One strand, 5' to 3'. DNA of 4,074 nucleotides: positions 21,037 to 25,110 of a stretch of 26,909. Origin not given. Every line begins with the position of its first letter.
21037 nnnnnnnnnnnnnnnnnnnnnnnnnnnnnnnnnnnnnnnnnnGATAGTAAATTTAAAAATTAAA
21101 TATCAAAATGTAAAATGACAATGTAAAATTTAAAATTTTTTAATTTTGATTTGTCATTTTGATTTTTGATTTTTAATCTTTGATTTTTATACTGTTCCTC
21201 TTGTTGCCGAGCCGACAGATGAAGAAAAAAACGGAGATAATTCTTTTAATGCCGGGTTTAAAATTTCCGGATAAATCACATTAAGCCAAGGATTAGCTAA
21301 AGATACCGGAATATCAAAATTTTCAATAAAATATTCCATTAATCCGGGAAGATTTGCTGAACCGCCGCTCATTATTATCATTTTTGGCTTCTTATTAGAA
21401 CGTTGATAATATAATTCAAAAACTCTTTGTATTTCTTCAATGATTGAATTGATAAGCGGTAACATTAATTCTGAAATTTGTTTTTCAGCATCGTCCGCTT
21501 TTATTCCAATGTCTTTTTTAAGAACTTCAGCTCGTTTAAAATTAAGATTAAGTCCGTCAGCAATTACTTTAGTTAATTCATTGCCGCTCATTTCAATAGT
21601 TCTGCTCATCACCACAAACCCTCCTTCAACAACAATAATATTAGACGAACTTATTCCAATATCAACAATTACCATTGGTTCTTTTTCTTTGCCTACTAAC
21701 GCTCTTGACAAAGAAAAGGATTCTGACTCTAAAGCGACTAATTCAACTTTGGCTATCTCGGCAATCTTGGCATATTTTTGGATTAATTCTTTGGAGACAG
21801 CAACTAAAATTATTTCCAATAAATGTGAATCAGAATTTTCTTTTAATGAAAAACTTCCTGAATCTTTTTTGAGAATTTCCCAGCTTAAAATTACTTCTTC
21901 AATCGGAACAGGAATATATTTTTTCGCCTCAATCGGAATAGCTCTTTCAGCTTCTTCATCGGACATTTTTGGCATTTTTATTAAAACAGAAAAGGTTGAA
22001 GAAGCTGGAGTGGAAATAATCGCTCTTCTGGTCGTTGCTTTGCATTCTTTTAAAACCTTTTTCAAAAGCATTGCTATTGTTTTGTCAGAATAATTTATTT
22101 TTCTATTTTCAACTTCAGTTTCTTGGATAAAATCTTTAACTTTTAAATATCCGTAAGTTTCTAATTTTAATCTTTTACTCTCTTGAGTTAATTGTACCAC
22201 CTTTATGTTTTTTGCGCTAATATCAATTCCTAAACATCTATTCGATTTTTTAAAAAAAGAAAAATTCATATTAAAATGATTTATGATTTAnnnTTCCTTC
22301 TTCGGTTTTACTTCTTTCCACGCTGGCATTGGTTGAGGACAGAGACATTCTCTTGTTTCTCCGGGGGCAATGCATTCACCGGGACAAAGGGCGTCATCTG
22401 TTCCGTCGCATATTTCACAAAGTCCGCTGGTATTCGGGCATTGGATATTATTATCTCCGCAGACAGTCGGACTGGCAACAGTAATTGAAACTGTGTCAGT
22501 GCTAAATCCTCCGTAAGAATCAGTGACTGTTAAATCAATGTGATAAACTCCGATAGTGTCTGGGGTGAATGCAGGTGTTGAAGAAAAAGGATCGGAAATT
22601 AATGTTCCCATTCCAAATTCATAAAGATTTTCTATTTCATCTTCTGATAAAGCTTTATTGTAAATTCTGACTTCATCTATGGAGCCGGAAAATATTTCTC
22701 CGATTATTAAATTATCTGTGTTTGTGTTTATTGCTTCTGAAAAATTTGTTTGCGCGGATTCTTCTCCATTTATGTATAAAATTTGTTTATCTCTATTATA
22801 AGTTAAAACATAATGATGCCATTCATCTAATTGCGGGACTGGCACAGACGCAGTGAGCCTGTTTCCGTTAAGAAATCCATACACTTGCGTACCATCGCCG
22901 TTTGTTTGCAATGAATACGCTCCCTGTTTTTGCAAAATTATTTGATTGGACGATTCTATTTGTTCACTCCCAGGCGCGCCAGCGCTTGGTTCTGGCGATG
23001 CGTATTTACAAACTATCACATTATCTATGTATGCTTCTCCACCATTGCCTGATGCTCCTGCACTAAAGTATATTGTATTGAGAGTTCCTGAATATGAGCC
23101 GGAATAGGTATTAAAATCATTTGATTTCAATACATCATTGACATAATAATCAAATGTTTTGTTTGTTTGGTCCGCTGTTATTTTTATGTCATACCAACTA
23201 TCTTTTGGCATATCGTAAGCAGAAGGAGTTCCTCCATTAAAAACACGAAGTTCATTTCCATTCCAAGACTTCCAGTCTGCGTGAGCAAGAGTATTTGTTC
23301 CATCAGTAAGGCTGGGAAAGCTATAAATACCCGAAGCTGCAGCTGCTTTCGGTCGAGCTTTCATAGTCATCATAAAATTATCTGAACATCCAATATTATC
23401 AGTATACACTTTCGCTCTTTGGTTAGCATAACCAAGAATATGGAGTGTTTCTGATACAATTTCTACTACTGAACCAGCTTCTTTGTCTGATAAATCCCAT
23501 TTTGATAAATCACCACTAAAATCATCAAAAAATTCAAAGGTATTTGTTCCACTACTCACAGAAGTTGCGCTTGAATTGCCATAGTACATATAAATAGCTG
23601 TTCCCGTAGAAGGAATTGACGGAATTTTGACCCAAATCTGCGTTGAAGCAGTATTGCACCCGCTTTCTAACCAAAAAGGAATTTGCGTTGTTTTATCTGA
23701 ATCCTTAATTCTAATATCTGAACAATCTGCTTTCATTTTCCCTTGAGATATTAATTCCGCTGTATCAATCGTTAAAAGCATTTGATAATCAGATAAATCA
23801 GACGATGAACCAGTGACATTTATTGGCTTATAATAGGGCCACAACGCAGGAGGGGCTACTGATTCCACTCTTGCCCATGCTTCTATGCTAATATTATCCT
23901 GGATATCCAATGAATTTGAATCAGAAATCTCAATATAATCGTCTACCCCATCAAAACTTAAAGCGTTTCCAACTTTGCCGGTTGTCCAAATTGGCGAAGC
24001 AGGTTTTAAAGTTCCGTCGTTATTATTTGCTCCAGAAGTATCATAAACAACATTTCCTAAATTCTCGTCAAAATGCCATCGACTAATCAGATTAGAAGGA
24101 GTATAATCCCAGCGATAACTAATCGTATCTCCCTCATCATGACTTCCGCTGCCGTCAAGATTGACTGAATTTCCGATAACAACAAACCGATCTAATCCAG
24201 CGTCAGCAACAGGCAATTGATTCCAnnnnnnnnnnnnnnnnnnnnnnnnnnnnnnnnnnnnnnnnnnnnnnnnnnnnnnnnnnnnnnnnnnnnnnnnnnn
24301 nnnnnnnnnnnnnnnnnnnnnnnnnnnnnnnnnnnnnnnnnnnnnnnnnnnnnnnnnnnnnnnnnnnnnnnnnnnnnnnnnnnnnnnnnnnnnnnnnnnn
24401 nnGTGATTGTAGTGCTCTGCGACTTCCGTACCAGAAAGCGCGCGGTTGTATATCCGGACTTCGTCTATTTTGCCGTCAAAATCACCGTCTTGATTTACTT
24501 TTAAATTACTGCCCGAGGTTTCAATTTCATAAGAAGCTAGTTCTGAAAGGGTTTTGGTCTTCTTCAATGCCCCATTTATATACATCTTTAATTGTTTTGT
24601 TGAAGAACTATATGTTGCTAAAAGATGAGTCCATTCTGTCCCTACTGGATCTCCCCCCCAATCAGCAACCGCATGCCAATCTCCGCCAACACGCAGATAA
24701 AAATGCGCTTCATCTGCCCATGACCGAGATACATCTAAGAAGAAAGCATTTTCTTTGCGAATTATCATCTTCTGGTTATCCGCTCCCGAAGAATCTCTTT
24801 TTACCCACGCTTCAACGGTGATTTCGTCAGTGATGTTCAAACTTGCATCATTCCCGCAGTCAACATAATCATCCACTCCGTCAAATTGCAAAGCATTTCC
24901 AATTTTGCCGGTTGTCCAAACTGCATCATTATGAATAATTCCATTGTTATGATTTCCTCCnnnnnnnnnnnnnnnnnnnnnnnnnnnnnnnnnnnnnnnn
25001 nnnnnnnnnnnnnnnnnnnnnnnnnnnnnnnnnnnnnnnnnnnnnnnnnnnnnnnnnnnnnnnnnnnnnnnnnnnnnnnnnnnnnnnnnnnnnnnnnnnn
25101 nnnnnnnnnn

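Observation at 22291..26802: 1503-aa Cys-rich DUF2341/LamG/PKD giant protein encoded 22 nt upstream of pilM: candidate pilus-tip or cell-cell adhesin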

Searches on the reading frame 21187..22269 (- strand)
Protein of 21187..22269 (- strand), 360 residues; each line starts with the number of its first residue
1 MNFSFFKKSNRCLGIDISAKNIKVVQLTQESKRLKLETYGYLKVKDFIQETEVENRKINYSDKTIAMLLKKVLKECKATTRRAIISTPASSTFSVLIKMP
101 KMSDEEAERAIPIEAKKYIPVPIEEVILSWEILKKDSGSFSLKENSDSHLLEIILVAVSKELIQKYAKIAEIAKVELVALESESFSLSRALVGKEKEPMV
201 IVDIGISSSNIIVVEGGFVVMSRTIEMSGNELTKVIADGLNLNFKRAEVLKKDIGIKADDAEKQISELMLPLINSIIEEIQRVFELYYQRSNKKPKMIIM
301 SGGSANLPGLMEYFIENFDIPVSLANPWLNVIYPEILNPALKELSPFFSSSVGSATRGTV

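Call 7: search_protein_families(library=pfam, proteins=[window:21187-22269:-], max_evalue=0.01)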
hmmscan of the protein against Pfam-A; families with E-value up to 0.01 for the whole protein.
window:21187-22269:- (360 aa): 4 families
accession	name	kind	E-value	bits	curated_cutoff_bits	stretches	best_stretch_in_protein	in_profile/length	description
PF11104.14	PilM_2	-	1.7e-43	149.3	27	1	14-357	1-338/340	Type IV pilus assembly protein PilM;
PF14450.12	FtsA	-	1.6e-13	51.6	31.8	1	200-339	1-120/127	Cell division protein FtsA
PF06723.19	MreB_Mbl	-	3.5e-09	36.4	27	2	262-329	239-308/327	MreB/Mbl protein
PF25216.1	Volactin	-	0.00034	20.6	35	0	203-319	172-292/321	Volactin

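Call 22: find_related_loci(query=window:21187-22269:-, collection=genome_contigs, flank=10000)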
Query window:21187-22269:- (360 aa) in genome_contigs; peptide patterns used: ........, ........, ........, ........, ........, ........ (x = any residue, [..] = any of these).
264 stretches matched a pattern; 1 encode a relative of the query (tblastn E <= 1e-3); 1 distinct loci.
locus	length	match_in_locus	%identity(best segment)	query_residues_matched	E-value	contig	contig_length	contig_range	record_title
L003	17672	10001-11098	30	5-358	2e-46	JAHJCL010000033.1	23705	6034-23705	MAG: Patescibacteria group bacterium isolate Modern_marine.mb.304 Modern_marine.mb.304_k141_2030681, whole genome shotgu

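Call 25: find_related_loci(query=window:21187-22269:-, collection=metagenome_contigs, flank=10000)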
Query window:21187-22269:- (360 aa) in metagenome_contigs; peptide patterns used: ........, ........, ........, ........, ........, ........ (x = any residue, [..] = any of these).
275 stretches matched a pattern; 2 encode a relative of the query (tblastn E <= 1e-3); 2 distinct loci.
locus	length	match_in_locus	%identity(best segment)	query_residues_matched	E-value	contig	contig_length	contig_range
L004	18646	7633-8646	30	5-331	3e-43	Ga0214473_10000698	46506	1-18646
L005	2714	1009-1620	22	158-332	3e-7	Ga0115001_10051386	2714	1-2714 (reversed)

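Call 89: search_protein_families(library=pfam, proteins=[L003:8577-9986:+, L003:7769-8572:+, L003:6890-7351:+, L003:7353-7772:+], max_evalue=0.01)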
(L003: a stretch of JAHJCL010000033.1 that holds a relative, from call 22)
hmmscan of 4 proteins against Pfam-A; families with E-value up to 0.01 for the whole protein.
L003:8577-9986:+ (469 aa): 0 families

L003:7769-8572:+ (267 aa): 1 family
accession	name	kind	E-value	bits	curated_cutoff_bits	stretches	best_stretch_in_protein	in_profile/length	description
PF07963.17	N_methyl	-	1e-05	25.3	21.2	1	10-33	3-26/27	Prokaryotic N-terminal methylation motif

L003:6890-7351:+ (153 aa): 2 families
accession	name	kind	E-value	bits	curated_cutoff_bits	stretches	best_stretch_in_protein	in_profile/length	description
PF07963.17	N_methyl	-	5.1e-07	29.4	21.2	1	5-30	2-27/27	Prokaryotic N-terminal methylation motif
PF12019.13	GspH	-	0.0015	19.4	21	1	46-147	2-108/108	Type II transport protein GspH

L003:7353-7772:+ (139 aa): 1 family
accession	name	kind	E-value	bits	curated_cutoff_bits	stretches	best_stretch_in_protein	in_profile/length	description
PF07963.17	N_methyl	-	7.5e-08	32.1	21.2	1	4-27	4-27/27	Prokaryotic N-terminal methylation motif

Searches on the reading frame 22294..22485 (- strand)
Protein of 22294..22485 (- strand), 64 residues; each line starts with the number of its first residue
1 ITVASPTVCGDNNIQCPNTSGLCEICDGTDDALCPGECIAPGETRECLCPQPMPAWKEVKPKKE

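Call 14: search_protein_families(library=pfam, proteins=[window:22294-22485:-], max_evalue=1)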
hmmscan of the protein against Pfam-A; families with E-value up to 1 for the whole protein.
seq(64 aa): 0 families

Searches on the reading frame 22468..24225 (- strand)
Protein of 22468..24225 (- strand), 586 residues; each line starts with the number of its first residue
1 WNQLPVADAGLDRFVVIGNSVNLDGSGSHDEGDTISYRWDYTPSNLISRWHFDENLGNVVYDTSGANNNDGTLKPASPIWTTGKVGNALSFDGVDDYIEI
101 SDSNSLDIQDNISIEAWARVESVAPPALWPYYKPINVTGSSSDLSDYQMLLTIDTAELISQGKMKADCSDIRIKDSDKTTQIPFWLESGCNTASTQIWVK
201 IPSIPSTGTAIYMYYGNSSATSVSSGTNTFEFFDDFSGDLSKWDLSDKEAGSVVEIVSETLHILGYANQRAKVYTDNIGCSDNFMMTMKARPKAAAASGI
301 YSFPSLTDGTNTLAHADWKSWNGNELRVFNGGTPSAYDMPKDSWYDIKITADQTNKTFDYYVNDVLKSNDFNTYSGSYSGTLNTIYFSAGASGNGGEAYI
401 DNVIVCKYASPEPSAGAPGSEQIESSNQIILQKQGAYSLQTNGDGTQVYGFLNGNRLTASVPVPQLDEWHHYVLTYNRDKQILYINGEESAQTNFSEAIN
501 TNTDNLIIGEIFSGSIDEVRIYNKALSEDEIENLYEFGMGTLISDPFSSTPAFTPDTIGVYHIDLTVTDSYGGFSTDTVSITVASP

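Call 83: predict_structure(alignment_id=A4)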
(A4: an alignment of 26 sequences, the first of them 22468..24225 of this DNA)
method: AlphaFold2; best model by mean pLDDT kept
length: 586 residues; sequences in the alignment: 26
mean_pLDDT: 66.5   pTM: 0.51
mean pLDDT of the five models: 66.5, 63.3, 63.0, 62.7, 61.5
residues with pLDDT >= 90: 98; 70-90: 190; 50-70: 130; < 50: 168
segments of 3 or more residues with pLDDT < 50: 1-88, 103-105, 123-129, 306-309, 372-377, 416-457, 539-552, 569-572
pLDDT, mean of each block of 10 residues (from residue 1): 33 34 36 40 32 34 36 30 38 58 55 83 46 82 88 91 87 90 90 93 91 79 81 92 92 95 89 85 88 67 52 61 68 76 90 81 80 50 77 87 82 48 28 34 44 46 72 87 88 72 59 71 86 70 37 59 57 60 63
secondary structure, 60 per line:
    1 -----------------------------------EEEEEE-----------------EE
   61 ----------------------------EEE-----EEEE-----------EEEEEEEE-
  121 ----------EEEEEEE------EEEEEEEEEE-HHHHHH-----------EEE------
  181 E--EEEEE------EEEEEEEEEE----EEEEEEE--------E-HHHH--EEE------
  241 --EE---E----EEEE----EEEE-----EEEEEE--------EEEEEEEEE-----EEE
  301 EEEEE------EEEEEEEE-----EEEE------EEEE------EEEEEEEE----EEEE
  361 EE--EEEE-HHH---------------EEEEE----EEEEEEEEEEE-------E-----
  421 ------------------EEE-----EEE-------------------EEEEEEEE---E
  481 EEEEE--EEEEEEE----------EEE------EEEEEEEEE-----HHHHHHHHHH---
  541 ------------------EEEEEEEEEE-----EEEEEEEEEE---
elements in order: E36-41 E89-91 E97-100 E112-119 E131-137 E144-153 H155-160 E172-174 E184-188 E195-204 E209-215 H226-229 E232-234 E253-256 E261-264 E270-275 E284-292 E298-305 E312-319 E325-328 E335-338 E345-352 E357-362 E365-368 E388-392 E397-407 E439-441 E447-449 E469-476 E480-485 E488-494 E505-507 E514-522 H528-537 E559-568 E574-583

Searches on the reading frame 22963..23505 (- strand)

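Call 14: search_protein_families(library=pfam, proteins=[window:22963-23505:-], max_evalue=1)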
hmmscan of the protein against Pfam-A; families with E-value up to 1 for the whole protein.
seq(181 aa): 1 family
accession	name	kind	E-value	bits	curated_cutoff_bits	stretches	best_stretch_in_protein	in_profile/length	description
PF19923.4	DUF6386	-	0.17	12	25.9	1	75-122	29-76/145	Family of unknown function (DUF6386)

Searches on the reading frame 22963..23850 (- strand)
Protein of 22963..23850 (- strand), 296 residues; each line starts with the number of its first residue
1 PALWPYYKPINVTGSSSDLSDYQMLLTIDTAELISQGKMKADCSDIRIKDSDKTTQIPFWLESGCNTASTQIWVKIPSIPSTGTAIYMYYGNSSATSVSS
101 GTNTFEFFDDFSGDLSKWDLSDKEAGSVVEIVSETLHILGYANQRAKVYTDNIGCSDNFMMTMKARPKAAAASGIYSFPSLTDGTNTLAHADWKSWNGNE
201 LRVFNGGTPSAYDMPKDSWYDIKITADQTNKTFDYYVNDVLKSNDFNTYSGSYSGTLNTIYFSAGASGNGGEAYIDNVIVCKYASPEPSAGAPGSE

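Call 64: predict_structure(alignment_id=A3)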
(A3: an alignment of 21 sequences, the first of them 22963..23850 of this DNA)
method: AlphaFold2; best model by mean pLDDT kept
length: 296 residues; sequences in the alignment: 21
mean_pLDDT: 84.4   pTM: 0.85
mean pLDDT of the five models: 84.4, 83.4, 83.4, 82.4, 70.5
residues with pLDDT >= 90: 140; 70-90: 113; 50-70: 38; < 50: 5
segments of 3 or more residues with pLDDT < 50: none
pLDDT, mean of each block of 10 residues (from residue 1): 87 90 93 94 95 94 90 95 94 92 94 90 88 92 83 86 85 67 71 75 74 86 86 84 60 67 75 91 87 54
secondary structure, 60 per line:
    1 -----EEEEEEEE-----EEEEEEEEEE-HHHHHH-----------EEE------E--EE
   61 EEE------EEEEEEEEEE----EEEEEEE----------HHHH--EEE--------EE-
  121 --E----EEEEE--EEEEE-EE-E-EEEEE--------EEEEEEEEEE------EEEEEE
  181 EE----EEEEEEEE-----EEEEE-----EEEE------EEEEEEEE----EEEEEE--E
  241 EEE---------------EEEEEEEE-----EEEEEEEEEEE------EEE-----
elements in order: E6-13 E19-28 H30-35 E47-49 E59-63 E70-79 E84-90 H101-104 E107-109 E128-132 E135-139 E146-150 E159-168 E175-182 E187-194 E200-204 E210-213 E220-227 E232-237 E240-243 E259-266 E272-282 E289-291

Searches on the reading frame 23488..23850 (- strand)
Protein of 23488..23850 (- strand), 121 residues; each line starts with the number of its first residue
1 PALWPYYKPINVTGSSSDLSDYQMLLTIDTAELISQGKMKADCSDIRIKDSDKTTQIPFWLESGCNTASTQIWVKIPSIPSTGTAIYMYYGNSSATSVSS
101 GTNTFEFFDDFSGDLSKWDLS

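Call 14: search_protein_families(library=pfam, proteins=[window:23488-23850:-], max_evalue=1)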
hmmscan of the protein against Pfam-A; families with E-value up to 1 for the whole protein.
seq(121 aa): 1 family
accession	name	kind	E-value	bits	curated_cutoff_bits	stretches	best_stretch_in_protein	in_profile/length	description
PF10102.14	DUF2341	-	4.8e-28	97.9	23.4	1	42-120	1-83/84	Domain of unknown function (DUF2341)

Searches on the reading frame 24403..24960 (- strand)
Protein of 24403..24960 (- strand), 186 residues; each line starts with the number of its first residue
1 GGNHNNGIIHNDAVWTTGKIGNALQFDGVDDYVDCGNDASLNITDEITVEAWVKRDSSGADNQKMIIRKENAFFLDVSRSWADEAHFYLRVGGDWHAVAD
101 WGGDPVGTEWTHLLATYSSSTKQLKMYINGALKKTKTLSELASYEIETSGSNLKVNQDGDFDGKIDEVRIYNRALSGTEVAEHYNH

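Call 14: search_protein_families(library=pfam, proteins=[window:24403-24960:-], max_evalue=1)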
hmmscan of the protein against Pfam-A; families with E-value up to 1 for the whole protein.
seq(186 aa): 4 families
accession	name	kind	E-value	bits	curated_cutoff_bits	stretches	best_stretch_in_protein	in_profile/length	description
PF13385.13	Laminin_G_3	-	8.8e-28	97.8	27.6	1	27-181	1-151/151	Concanavalin A-like lectin/glucanases superfamily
PF07953.20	Toxin_R_bind_N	-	3.9e-06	27.1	23.8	2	109-175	125-191/191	Clostridium neurotoxin, N-terminal receptor binding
PF02973.23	Sialidase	-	6.6e-05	22.9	26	1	116-182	111-183/189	Sialidase, N-terminal domain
PF00354.24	Pentaxin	-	0.0045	17.1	25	1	86-167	64-140/194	Pentaxin family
